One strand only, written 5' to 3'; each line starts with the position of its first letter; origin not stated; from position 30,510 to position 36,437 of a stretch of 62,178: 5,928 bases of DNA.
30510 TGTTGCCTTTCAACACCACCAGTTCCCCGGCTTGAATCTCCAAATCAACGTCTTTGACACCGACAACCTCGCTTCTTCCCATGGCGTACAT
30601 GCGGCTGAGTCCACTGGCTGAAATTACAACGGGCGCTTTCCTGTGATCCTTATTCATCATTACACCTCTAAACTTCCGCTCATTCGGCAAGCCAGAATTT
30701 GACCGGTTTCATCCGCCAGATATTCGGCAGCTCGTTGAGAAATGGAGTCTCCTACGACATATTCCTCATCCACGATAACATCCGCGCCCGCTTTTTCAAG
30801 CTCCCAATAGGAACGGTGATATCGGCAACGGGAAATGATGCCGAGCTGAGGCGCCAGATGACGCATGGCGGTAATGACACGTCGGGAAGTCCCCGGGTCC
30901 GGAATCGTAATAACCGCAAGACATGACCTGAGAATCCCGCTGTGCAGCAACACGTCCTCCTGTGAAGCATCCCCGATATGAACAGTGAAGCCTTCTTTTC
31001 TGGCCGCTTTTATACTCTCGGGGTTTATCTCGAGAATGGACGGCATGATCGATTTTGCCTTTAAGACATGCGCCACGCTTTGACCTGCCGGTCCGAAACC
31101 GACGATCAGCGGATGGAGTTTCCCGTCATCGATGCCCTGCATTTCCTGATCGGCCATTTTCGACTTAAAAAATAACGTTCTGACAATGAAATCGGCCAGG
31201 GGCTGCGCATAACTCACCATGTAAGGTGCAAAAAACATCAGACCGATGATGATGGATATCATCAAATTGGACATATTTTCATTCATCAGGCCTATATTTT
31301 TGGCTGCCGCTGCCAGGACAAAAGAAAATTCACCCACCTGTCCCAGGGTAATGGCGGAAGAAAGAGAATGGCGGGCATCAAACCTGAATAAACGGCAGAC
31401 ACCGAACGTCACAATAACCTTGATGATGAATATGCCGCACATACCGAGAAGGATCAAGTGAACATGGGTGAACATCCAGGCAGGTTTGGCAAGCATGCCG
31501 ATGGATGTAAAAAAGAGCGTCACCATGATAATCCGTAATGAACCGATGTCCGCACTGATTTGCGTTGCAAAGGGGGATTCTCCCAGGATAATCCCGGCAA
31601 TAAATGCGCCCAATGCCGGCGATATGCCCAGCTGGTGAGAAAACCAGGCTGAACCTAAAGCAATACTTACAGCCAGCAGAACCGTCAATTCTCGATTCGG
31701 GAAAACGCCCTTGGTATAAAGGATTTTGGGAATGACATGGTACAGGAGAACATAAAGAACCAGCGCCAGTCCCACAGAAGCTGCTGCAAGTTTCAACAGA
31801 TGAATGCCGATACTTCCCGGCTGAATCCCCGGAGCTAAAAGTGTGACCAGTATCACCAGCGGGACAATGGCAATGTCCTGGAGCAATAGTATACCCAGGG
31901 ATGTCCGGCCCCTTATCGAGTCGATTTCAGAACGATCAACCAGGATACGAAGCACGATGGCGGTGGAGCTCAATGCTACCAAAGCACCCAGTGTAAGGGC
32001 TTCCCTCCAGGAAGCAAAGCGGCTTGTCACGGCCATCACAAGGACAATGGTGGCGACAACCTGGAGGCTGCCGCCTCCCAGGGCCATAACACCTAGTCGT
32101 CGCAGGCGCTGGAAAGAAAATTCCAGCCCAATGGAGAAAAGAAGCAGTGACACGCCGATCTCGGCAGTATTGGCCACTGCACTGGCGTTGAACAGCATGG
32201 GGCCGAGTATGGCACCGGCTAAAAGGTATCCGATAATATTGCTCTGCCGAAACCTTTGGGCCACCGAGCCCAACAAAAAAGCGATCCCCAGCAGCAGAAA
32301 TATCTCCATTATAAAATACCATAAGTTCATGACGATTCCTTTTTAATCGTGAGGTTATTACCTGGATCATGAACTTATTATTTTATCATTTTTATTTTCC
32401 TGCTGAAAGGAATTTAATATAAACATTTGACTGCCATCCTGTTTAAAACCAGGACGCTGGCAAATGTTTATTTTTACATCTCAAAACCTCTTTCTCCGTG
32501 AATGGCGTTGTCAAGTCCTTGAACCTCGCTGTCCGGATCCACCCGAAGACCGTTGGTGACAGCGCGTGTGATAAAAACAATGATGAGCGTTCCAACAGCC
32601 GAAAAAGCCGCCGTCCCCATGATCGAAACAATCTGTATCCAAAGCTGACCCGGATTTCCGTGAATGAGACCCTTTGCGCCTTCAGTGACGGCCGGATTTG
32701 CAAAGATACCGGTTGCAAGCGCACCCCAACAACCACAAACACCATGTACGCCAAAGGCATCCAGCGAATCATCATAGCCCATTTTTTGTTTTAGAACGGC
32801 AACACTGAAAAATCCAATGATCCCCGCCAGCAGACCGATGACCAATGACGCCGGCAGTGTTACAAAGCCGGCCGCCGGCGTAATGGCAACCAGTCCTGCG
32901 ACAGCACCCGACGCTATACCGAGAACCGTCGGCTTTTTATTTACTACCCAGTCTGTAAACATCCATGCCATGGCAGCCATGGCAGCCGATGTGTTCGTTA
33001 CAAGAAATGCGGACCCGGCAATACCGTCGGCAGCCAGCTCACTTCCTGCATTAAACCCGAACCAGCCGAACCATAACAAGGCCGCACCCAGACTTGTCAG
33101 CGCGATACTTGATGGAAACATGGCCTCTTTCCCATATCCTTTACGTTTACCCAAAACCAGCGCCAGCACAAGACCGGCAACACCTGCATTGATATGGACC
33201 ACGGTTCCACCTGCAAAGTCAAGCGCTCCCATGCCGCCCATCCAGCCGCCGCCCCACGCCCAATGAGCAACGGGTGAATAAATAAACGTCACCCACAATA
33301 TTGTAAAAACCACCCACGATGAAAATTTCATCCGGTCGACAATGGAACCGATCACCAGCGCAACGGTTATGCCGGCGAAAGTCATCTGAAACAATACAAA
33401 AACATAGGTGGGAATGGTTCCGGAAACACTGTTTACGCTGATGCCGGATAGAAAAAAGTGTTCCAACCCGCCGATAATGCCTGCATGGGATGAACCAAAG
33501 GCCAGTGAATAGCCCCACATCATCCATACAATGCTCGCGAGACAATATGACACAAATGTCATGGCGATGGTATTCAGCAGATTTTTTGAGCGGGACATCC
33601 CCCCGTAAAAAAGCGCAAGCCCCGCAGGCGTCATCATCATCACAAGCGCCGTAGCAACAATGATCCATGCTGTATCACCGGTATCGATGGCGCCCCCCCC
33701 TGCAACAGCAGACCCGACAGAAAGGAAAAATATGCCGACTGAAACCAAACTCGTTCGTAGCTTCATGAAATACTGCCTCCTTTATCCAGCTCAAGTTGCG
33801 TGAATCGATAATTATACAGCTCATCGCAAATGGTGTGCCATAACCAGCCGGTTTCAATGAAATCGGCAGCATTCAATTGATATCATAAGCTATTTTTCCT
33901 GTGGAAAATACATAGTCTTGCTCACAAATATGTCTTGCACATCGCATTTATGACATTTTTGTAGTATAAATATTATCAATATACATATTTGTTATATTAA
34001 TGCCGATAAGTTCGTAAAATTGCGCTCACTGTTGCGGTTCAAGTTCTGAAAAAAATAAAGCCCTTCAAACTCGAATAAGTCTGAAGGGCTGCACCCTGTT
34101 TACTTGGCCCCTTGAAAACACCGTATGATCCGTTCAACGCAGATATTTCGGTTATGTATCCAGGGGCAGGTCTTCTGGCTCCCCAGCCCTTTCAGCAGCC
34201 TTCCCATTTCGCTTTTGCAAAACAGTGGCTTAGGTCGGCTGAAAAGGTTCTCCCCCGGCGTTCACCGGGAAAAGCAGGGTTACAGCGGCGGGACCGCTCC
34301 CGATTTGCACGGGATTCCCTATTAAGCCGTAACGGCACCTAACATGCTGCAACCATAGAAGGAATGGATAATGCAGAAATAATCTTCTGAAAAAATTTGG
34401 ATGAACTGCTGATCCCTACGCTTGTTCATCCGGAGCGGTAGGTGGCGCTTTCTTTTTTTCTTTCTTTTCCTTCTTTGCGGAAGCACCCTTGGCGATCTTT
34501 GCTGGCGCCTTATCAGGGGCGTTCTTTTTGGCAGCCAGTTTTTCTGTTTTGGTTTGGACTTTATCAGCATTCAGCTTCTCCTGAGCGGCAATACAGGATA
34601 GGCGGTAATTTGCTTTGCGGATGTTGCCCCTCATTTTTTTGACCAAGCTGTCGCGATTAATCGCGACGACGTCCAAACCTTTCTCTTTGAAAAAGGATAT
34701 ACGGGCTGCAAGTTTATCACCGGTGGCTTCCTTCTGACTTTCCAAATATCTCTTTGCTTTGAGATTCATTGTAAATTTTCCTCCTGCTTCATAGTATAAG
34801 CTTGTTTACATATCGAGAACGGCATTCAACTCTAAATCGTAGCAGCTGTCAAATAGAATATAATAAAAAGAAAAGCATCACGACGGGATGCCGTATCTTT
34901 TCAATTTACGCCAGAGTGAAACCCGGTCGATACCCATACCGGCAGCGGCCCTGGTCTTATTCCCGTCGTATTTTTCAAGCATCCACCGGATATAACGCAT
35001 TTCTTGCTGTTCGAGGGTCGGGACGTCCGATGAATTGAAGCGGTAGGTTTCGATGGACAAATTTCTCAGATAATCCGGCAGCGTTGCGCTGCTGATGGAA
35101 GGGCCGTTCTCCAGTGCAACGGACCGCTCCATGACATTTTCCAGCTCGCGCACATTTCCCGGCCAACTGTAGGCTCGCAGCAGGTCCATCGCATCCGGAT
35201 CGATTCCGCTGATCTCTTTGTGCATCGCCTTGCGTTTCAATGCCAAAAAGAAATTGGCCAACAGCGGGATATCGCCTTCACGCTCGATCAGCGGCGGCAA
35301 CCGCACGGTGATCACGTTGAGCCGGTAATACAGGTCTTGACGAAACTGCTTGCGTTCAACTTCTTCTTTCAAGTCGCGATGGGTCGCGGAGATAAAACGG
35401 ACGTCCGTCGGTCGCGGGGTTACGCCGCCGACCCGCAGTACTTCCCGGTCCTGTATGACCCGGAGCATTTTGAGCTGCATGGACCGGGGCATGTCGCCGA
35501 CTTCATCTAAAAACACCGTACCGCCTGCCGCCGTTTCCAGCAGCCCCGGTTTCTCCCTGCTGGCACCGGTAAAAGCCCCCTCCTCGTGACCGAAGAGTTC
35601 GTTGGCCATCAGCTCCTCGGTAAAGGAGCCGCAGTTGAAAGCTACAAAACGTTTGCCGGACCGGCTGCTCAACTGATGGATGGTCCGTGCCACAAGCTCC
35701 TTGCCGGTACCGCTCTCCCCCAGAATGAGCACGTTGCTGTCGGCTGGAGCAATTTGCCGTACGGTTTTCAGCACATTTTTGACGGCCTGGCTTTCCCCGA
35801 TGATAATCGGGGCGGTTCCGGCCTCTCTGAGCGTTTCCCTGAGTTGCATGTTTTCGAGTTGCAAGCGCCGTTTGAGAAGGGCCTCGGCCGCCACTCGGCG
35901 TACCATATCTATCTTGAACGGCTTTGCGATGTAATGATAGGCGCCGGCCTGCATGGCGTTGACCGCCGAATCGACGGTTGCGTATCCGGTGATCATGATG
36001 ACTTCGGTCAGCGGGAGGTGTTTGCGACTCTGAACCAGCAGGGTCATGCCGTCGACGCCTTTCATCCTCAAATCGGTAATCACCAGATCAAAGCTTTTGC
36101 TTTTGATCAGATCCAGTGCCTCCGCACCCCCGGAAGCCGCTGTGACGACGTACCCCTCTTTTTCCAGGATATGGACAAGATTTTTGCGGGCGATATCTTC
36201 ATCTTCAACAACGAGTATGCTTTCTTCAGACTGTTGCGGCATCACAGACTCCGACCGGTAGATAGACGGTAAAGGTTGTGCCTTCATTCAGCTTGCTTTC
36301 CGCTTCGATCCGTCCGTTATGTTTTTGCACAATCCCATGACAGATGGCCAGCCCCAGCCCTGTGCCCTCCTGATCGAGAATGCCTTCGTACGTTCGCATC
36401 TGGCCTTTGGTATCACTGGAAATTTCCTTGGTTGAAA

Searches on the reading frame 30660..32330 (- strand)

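Call 80: search_protein_families(library=pfam, proteins=[window:30660-32330:-], max_evalue=0.00001)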
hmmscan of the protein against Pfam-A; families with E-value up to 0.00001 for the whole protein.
window:30660-32330:- (556 aa): 2 families
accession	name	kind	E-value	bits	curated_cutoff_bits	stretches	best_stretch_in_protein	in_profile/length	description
PF00999.27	Na_H_Exchanger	-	2.3e-51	175.2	26.2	1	16-372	3-369/375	Sodium/hydrogen exchanger, transmembrane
PF02254.24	TrkA_N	-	1.3e-19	71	23.8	1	408-520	2-114/116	TrkA-N domain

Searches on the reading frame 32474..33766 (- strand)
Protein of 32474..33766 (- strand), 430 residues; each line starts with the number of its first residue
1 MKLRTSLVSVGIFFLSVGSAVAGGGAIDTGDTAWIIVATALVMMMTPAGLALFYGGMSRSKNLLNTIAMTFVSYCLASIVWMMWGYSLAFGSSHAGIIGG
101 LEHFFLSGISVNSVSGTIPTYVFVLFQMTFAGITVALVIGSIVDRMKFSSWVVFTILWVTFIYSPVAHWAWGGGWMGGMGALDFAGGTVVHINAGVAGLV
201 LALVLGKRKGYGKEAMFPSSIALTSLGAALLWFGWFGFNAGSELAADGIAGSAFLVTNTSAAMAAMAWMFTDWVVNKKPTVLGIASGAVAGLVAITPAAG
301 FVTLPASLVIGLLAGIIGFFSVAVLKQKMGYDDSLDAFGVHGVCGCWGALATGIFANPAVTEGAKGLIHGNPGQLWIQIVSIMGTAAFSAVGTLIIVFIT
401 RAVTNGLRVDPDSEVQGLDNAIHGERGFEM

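Call 80: search_protein_families(library=pfam, proteins=[window:32474-33766:-], max_evalue=0.00001)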
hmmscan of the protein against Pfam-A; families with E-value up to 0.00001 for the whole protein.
window:32474-33766:- (430 aa): 1 family
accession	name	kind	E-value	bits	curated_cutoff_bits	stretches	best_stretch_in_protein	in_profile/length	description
PF00909.26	Ammonium_transp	-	6.8e-126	420.6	23.2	1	33-427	1-398/399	Ammonium Transporter Family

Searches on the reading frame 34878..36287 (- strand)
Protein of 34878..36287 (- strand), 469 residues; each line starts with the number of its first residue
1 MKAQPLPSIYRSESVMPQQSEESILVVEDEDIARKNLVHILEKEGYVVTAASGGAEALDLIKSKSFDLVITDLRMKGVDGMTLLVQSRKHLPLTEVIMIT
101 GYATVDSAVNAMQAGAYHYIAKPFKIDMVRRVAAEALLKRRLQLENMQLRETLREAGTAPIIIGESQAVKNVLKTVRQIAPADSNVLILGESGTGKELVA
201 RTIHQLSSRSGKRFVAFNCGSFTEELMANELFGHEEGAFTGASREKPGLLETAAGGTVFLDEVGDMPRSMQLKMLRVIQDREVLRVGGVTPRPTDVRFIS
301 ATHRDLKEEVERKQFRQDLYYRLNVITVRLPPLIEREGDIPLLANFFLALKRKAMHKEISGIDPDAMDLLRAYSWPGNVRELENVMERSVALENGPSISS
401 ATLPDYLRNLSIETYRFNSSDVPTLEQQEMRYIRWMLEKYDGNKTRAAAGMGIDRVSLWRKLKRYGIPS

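Call 80: search_protein_families(library=pfam, proteins=[window:34878-36287:-], max_evalue=0.00001)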
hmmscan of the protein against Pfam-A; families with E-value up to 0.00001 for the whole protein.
window:34878-36287:- (469 aa): 6 families
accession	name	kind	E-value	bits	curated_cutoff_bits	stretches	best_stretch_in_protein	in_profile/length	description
PF00158.32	Sigma54_activat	-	3.7e-69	232.2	20.2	1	162-328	1-167/168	Sigma-54 interaction domain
PF00072.30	Response_reg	-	7.9e-29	100.5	30.2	1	24-129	1-106/111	Response regulator receiver domain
PF25601.1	AAA_lid_14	-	4.7e-25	87.7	27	1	335-410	2-77/87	AAA+ ATPase lid domain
PF14532.12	Sigma54_activ_2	-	1.4e-21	77.6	25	1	163-333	1-138/138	Sigma-54 interaction domain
PF02954.25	HTH_8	-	5.9e-10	39.1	22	1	424-465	1-42/42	Bacterial regulatory protein, Fis family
PF07728.20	AAA_5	-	4.5e-08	33.6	22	1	185-306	1-125/139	AAA domain (dynein-related subfamily)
